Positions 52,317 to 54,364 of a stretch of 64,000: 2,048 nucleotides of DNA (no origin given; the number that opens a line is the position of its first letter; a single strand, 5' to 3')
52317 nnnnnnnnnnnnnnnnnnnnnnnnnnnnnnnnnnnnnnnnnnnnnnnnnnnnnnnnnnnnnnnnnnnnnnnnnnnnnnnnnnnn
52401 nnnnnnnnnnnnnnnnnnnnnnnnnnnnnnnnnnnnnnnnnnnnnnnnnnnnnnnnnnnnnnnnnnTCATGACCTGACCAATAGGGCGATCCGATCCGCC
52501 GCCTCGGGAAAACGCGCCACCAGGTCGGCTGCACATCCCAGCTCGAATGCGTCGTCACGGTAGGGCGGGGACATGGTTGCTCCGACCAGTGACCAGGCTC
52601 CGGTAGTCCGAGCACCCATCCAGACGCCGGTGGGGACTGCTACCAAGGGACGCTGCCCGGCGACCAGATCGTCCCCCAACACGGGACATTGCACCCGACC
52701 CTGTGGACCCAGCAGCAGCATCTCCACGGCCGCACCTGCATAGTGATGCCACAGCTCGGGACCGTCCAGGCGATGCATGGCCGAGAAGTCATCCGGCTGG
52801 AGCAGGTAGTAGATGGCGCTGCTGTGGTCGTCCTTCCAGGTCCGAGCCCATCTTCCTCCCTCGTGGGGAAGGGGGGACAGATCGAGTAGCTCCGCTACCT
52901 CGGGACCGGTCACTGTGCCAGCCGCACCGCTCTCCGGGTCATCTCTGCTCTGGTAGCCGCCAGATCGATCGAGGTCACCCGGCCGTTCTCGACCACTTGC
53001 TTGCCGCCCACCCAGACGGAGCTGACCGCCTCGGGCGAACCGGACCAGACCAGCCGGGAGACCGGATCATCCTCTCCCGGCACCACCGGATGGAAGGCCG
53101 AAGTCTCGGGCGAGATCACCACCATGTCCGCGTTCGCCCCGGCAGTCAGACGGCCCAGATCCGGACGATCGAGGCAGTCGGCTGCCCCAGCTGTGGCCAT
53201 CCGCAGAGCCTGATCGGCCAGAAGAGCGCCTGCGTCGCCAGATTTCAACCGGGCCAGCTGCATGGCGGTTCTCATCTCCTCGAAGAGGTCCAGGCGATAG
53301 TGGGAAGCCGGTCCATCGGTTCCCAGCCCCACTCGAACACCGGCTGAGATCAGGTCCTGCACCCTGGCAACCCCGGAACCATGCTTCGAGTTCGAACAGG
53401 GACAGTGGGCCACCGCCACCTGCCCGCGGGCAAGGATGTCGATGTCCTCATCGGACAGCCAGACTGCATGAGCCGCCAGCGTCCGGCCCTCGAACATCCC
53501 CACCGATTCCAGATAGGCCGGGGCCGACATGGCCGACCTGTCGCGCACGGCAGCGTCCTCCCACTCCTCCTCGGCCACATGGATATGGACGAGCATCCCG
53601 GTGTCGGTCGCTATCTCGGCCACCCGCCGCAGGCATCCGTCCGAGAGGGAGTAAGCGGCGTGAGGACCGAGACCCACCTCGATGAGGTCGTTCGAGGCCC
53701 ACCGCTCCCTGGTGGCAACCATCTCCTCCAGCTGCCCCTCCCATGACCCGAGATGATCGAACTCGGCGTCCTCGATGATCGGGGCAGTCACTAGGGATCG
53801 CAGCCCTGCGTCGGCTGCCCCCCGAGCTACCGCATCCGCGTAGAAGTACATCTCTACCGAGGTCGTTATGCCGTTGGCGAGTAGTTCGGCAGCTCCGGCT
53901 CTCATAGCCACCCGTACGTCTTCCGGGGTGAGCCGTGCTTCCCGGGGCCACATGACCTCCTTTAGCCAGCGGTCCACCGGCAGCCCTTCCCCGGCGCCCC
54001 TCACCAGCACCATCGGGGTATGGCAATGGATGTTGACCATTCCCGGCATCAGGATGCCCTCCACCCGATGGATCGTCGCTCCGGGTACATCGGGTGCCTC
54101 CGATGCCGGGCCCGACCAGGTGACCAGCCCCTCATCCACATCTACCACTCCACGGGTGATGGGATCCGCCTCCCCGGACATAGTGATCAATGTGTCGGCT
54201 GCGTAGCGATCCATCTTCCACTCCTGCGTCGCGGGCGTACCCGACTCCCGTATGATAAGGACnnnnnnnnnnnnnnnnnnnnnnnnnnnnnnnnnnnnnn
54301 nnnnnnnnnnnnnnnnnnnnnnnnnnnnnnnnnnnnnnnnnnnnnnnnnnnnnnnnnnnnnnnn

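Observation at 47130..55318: Candidate salvage pathway for MTA and 5'-deoxyadenosine: deaminase, phosphorylases, isomerase and an aldolase-dehydrogenase fusion (DHAP-shunt-like)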

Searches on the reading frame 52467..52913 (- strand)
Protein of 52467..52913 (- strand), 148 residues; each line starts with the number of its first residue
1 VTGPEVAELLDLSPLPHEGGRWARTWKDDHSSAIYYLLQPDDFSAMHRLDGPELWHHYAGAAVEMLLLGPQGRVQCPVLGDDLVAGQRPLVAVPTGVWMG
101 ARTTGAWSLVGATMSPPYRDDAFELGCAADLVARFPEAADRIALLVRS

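Call 3: search_protein_families(library=pfam, proteins=[window:52467-52913:-])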
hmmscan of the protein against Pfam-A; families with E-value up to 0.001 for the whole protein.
window:52467-52913:- (148 aa): 1 family
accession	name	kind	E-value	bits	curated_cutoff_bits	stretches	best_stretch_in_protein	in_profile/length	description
PF06172.17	Cupin_5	-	1.1e-29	103.7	25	1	6-125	3-138/139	Cupin superfamily (DUF985)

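Call 4: search_protein_families(library=ncbifam, proteins=[window:52467-52913:-])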
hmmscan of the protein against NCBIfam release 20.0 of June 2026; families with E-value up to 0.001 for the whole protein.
window:52467-52913:- (148 aa): 0 families

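Call 16: search_solved_structures(query=window:52467-52913:-, max_evalue=0.01, show_alignments=2)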
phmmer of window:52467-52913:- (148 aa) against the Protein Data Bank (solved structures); distinct sequences matched with E-value up to 0.01: 4.
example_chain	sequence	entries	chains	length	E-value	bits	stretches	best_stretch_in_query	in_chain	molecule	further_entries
1znp_A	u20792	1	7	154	1e-19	74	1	9-124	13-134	hypothetical protein Atu3615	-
1yud_A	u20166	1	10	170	1.7e-18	70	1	32-138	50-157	hypothetical protein SO0799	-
3loi_A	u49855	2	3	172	1.2e-11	47.8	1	32-142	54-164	Putative uncharacterized protein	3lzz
3m3i_A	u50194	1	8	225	0.00045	23.2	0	32-73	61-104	Putative uncharacterized protein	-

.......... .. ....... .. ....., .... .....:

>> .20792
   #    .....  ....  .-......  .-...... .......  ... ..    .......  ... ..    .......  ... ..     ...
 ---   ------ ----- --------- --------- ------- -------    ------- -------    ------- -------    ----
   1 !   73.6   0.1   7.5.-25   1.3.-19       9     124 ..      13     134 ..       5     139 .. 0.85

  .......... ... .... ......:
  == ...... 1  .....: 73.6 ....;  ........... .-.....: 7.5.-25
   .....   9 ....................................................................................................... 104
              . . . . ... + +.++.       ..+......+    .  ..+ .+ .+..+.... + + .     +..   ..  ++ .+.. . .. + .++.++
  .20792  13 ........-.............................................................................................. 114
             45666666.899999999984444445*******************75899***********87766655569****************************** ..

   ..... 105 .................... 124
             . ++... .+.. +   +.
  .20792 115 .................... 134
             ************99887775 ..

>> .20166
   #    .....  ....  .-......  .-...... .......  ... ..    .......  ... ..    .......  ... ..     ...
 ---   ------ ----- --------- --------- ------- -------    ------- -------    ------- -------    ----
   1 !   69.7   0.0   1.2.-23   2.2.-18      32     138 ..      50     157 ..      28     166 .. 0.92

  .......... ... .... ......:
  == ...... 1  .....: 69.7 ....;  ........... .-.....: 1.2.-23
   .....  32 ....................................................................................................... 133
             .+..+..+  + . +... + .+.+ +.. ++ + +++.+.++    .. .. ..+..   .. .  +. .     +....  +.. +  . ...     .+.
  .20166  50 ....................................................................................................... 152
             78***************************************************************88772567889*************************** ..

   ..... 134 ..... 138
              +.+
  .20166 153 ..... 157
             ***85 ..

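Call 21: find_homologous_proteins(query=window:52467-52913:-)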
Query window:52467-52913:- (148 aa): 371 proteins with E <= 0.001 among 467 candidates; the best 120 are listed.
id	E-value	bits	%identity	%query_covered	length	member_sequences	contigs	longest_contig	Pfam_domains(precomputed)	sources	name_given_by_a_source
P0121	3.9e-96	337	100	100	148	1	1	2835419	PF06172.18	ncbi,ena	-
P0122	6.6e-68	245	75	99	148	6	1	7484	PF06172.18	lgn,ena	-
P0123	7.6e-67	242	74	99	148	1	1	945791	PF06172.18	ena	-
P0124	1.4e-66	241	72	100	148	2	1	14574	PF06172.18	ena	-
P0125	1.8e-66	241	72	100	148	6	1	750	PF06172.18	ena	-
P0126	6.0e-66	239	72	100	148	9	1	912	PF06172.18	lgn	-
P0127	3.1e-65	237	73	99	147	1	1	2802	PF06172.18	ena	-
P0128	8.3e-65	235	74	100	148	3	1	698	PF06172.18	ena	-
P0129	8.5e-65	235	72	100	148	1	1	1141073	PF06172.18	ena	-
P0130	1.0e-64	235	71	100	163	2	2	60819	PF06172.18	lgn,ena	-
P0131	2.0e-64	234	72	99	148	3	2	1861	PF06172.18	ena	-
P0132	1.1e-63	232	72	100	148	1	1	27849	PF06172.18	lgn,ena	-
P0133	1.5e-63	231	71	100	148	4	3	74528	PF06172.18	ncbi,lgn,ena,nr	ncbi:MAG: cupin domain-containing protein [bacterium]|nr:cupin domain-containing protein [bacterium]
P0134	2.7e-63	230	72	100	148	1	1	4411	PF06172.18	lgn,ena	-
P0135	4.5e-63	230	71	100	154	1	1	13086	PF06172.18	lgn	-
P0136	1.3e-62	228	69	99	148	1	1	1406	PF06172.18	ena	-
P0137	2.9e-62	227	69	100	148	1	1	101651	PF06172.18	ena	-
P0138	2.9e-62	227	69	100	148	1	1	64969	PF06172.18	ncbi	-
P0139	3.8e-62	227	72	100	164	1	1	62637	PF06172.18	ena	-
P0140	1.1e-61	225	70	100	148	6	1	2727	PF06172.18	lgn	-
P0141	1.2e-61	225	70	100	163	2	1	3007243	PF06172.18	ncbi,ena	-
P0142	1.8e-61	224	68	99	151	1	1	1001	PF06172.18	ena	-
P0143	1.9e-61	224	68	100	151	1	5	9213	PF06172.18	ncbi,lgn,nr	ncbi:MAG: cupin domain-containing protein [Actinobacteria bacterium]|nr:cupin domain-containing prot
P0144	2.0e-61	224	71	99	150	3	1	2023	PF06172.18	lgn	-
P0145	2.4e-61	224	70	100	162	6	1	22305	PF06172.18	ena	-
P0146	3.0e-61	224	69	99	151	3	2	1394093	PF06172.18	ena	-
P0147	3.2e-61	224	68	100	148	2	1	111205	PF06172.18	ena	-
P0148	3.7e-61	223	70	99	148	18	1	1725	PF06172.18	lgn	-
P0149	7.8e-61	222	68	100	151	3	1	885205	PF06172.18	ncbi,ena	-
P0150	1.8e-60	221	70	100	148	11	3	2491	PF06172.18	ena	-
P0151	1.9e-60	221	67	99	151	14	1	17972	PF06172.18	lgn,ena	-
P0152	3.5e-60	220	67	99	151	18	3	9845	PF06172.18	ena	-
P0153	7.1e-60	219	70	97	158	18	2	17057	PF06172.18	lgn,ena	-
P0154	8.2e-60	219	67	97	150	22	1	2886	PF06172.18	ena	-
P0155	1.1e-59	219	68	100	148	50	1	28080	PF06172.18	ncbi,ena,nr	ncbi:MAG: cupin domain-containing protein [Acidimicrobiia bacterium]|nr:cupin domain-containing prot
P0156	1.2e-59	218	66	97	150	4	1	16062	PF06172.18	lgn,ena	-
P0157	1.2e-59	218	66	100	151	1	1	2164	PF06172.18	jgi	jgi:predicted cupin superfamily sugar epimerase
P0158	1.3e-59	218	68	100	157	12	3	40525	PF06172.18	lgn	-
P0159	1.9e-59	218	67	99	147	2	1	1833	PF06172.18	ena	-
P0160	2.5e-59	217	67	99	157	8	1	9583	PF06172.18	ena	-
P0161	2.6e-59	217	74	86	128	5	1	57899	PF06172.18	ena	-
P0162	2.9e-59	217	68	99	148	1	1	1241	PF06172.18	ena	-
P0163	3.7e-59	217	67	99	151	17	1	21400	PF06172.18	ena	-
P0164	4.2e-59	217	65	100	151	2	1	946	PF06172.18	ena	-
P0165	5.1e-59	216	65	99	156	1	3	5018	PF06172.18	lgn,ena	-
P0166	1.1e-58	215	67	99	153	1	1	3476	PF06172.18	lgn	-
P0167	1.5e-58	215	68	95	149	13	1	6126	PF06172.18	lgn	-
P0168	1.6e-58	215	66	100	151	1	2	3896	PF06172.18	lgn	-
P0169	2.4e-58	214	66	100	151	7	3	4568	PF06172.18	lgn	-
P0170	2.7e-58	214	65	100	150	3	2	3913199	PF06172.18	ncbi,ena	-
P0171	2.7e-58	214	65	100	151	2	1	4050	PF06172.18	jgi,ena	-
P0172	3.5e-58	214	66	100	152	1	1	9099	PF06172.18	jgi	-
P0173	3.7e-58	214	64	100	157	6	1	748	PF06172.18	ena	-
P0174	4.1e-58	213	65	99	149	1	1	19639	PF06172.18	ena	-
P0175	5.7e-58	213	67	99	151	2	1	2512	PF06172.18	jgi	-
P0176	8.8e-58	212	66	100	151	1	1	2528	PF06172.18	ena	-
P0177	9.8e-58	212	63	99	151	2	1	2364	PF06172.18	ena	-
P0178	1.3e-57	212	66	100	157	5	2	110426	PF06172.18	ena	-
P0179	1.4e-57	212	67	100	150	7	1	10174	PF06172.18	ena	-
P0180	1.5e-57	212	66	100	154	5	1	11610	PF06172.18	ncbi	-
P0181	1.9e-57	211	65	100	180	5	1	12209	PF06172.18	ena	-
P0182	2.0e-57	211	65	99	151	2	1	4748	PF06172.18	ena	-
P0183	2.1e-57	211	66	100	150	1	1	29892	PF06172.18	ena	-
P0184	2.3e-57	211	67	99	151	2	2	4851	PF06172.18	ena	-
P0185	2.5e-57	211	66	99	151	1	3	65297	PF06172.18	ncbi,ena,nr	ncbi:MAG: cupin domain-containing protein [bacterium]|nr:cupin domain-containing protein [bacterium]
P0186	2.6e-57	211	63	99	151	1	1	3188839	PF06172.18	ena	-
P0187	2.9e-57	211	65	99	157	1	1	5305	PF06172.18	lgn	-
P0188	3.3e-57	211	67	99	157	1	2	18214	PF06172.18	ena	-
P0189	3.5e-57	210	67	85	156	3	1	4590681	PF06172.18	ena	-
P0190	4.3e-57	210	67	100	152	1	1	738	PF06172.18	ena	-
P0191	5.5e-57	210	61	97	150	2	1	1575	PF06172.18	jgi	jgi:predicted cupin superfamily sugar epimerase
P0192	5.8e-57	210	64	100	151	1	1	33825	PF06172.18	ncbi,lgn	-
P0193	6.9e-57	210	64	100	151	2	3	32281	PF06172.18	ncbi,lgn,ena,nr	ncbi:MAG: cupin domain-containing protein [Actinobacteria bacterium]|nr:cupin domain-containing prot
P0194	9.9e-57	209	64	100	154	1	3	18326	PF06172.18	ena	-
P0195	1.1e-56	209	66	99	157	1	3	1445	PF06172.18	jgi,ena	-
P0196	1.1e-56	209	64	100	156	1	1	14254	PF06172.18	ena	-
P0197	1.3e-56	209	66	100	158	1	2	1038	PF06172.18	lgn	-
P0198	1.3e-56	209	66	99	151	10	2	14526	PF06172.18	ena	-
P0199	1.4e-56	208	65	100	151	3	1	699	PF06172.18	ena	-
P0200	1.5e-56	208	64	100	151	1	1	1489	PF06172.18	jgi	jgi:predicted cupin superfamily sugar epimerase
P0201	1.8e-56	208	62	100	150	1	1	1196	PF06172.18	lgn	-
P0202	1.9e-56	208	66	100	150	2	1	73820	PF06172.18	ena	-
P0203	1.9e-56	208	67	99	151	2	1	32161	PF06172.18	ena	-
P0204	2.1e-56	208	65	100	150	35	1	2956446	PF06172.18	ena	-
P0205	2.5e-56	208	65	99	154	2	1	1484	PF06172.18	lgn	-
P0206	3.1e-56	207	66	100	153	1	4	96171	PF06172.18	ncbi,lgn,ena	-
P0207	3.3e-56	207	71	83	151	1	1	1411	PF06172.18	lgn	-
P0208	3.7e-56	207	66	97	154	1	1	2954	PF06172.18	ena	-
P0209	3.8e-56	207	65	99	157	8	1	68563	PF06172.18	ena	-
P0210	4.1e-56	207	62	100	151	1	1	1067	PF06172.18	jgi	jgi:predicted cupin superfamily sugar epimerase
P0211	4.4e-56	207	66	100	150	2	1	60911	PF06172.18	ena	-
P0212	5.5e-56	207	64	100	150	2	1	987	PF06172.18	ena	-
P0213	5.9e-56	206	66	86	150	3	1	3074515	PF06172.18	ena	-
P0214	6.2e-56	206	65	99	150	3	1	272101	PF06172.18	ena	-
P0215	6.4e-56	206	62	100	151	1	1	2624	PF06172.18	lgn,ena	-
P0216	6.5e-56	206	65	96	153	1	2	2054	PF06172.18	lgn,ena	-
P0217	6.6e-56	206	66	100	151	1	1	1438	PF06172.18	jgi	-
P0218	7.0e-56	206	65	100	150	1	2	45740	PF06172.18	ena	-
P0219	8.0e-56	206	65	99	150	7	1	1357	PF06172.18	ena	-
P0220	8.3e-56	206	64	99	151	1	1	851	PF06172.18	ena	-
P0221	9.6e-56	206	64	100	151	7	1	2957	PF06172.18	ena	-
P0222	1.0e-55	206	63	100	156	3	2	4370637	PF06172.18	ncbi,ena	-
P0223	1.2e-55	205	65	99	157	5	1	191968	PF06172.18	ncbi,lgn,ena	-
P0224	1.3e-55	205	61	100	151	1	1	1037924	PF06172.18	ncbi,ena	-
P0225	1.3e-55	205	62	100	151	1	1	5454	PF06172.18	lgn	-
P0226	1.5e-55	205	63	100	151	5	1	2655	PF06172.18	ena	-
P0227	1.5e-55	205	62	100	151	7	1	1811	PF06172.18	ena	-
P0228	1.7e-55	205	62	100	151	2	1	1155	PF06172.18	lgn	-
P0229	1.7e-55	205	65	100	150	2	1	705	PF06172.18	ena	-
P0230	2.1e-55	205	64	99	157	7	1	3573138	PF06172.18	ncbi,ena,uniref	ncbi:cupin domain-containing protein [Candidatus Poriferisocius sp.]|uniref:cupin domain-containing 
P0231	2.3e-55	205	62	100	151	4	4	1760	PF06172.18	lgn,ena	-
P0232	2.3e-55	205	65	99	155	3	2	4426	PF06172.18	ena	-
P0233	3.0e-55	204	65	99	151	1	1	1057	PF06172.18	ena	-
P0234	3.2e-55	204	64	99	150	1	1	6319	PF06172.18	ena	-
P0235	3.4e-55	204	64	99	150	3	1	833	PF06172.18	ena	-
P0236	3.6e-55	204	66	100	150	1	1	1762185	PF06172.18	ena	-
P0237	4.0e-55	204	67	95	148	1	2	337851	PF06172.18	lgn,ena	-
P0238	4.0e-55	204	62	99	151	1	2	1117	PF06172.18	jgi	jgi:predicted cupin superfamily sugar epimerase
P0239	4.6e-55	204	64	99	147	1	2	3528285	PF06172.18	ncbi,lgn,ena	-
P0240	4.9e-55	203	64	100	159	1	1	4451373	PF06172.18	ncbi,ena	-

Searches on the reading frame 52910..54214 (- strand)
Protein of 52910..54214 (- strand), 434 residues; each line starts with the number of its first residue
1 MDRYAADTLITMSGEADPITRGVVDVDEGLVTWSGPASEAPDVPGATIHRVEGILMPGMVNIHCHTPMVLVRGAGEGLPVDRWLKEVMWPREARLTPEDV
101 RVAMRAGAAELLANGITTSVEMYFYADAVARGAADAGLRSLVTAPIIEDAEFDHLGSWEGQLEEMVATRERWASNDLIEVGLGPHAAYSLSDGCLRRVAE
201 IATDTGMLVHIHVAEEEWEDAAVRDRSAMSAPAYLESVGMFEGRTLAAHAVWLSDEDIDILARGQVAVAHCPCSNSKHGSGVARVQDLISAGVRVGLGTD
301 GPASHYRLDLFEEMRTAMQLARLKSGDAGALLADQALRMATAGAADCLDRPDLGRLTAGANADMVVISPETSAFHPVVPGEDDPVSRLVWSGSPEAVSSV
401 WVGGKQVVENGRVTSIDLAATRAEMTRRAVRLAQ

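Call 3: search_protein_families(library=pfam, proteins=[window:52910-54214:-])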
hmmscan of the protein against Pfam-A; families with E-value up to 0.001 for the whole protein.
window:52910-54214:- (434 aa): 2 families
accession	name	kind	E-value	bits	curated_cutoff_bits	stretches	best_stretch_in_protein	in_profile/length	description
PF01979.26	Amidohydro_1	-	1.2e-63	215.9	25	1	54-407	1-345/345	Amidohydrolase family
PF07969.17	Amidohydro_3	-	6.5e-17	62.6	29.7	1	94-408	151-472/472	Amidohydrolase family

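Call 4: search_protein_families(library=ncbifam, proteins=[window:52910-54214:-])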
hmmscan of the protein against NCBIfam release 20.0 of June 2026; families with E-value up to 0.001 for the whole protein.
window:52910-54214:- (434 aa): 30 families (the best 25 are shown)
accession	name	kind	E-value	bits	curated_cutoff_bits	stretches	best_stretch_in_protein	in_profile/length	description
NF006549.0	PRK09045.1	equivalog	3.6e-95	319.2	540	1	23-427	31-434/444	TRZ/ATZ family hydrolase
NF004701.0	PRK06038.1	equivalog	3.7e-90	302.7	609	1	8-419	12-413/432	N-ethylammeline chlorohydrolase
NF006252.0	PRK08393.1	equivalog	7.3e-80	269.1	617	1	51-417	48-408/424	N-ethylammeline chlorohydrolase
NF006055.0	PRK08203.1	equivalog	4e-77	259.7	532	2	174-433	198-451/455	8-oxoguanine deaminase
NF005557.0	PRK07228.1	equivalog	4.2e-76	256.4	522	1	9-432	10-437/445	5'-deoxyadenosine deaminase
NF012037.0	PRK15493.1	equivalog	1.4e-59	202.1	779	1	4-419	5-420/435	bifunctional S-methyl-5'-thioadenosine deaminase/S-adenosylhomocysteine deaminase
NF005211.0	PRK06687.1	equivalog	2.2e-59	201.3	703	1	20-418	20-419/419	TRZ/ATZ family protein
NF004995.0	PRK06380.1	subfamily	3.1e-57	194.4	567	1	8-417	8-408/418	metal-dependent hydrolase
NF009059.0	PRK12393.1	equivalog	2.6e-53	181.4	543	2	183-431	210-454/460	amidohydrolase family protein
NF006681.0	PRK09229.1-2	equivalog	2.9e-52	177.9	362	1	24-422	24-439/451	formimidoylglutamate deiminase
NF004801.0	PRK06151.1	subfamily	2.7e-51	174.9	416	1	171-429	200-459/491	chlorohydrolase family protein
TIGR02967.1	guan_deamin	equivalog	2e-45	155.5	375.4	1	22-404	7-401/401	guanine deaminase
NF006056.0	PRK08204.1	subfamily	3e-42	144.9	391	1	8-429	11-437/449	hypothetical protein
TIGR03314.1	Se_ssnA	subfamily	2.5e-41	142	455.5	1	9-432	8-437/441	putative selenium metabolism protein SsnA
TIGR02022.1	hutF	equivalog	3.4e-41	141.4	413.05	1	44-422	37-445/455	formimidoylglutamate deiminase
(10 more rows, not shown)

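Call 17: search_solved_structures(query=window:52910-54214:-, max_evalue=1e-20)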
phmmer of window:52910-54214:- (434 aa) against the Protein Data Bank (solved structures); distinct sequences matched with E-value up to 1e-20: 21.
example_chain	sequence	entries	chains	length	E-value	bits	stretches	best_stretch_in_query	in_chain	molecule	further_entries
4f0r_A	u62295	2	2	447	9.8e-62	212.2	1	7-423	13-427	5-methylthioadenosine/S-adenosylhomocysteine deaminase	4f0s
3lnp_A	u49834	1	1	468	4.8e-60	206.7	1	28-417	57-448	Amidohydrolase family Protein OLEI01672_1_465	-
4dyk_A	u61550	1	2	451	4.2e-59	203.6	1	26-417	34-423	AMIDOHYDROLASE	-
4gbd_A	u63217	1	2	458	4.4e-59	203.5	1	26-417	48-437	Putative uncharacterized protein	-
4dzh_A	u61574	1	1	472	1.4e-56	195.3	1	24-424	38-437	AMIDOHYDROLASE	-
3hpa_A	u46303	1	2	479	5.3e-46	160.4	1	6-420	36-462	AMIDOHYDROLASE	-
1p1m_A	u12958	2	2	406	2.4e-45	158.2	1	54-427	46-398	Hypothetical protein TM0936 | Uncharacterized protein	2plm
1j6p_A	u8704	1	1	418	2.7e-45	158.1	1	54-427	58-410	METAL-DEPENDENT HYDROLASE OF CYTOSINEDEMANIASE/CHLOROHYDROLASE FAMILY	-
7ww2_A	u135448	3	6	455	1.3e-42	149.2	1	6-429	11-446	8-oxoguanine deaminase | Hydroxydechloroatrazine ethylaminohydrolase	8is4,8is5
4v1x_A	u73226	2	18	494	2.5e-33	118.7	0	193-416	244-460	ATRAZINE CHLOROHYDROLASE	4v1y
3ls9_A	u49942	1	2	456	1.7e-27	99.4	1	177-423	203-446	Triazine hydrolase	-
4l9x_A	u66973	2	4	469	3.1e-27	98.6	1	177-423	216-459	Triazine hydrolase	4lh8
3lsb_A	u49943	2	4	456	4e-27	98.2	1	177-423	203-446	Triazine hydrolase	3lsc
5hme_A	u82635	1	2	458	4.5e-27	98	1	177-423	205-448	Triazine hydrolase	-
5hmf_A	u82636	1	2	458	1e-26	96.8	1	177-423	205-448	Triazine hydrolase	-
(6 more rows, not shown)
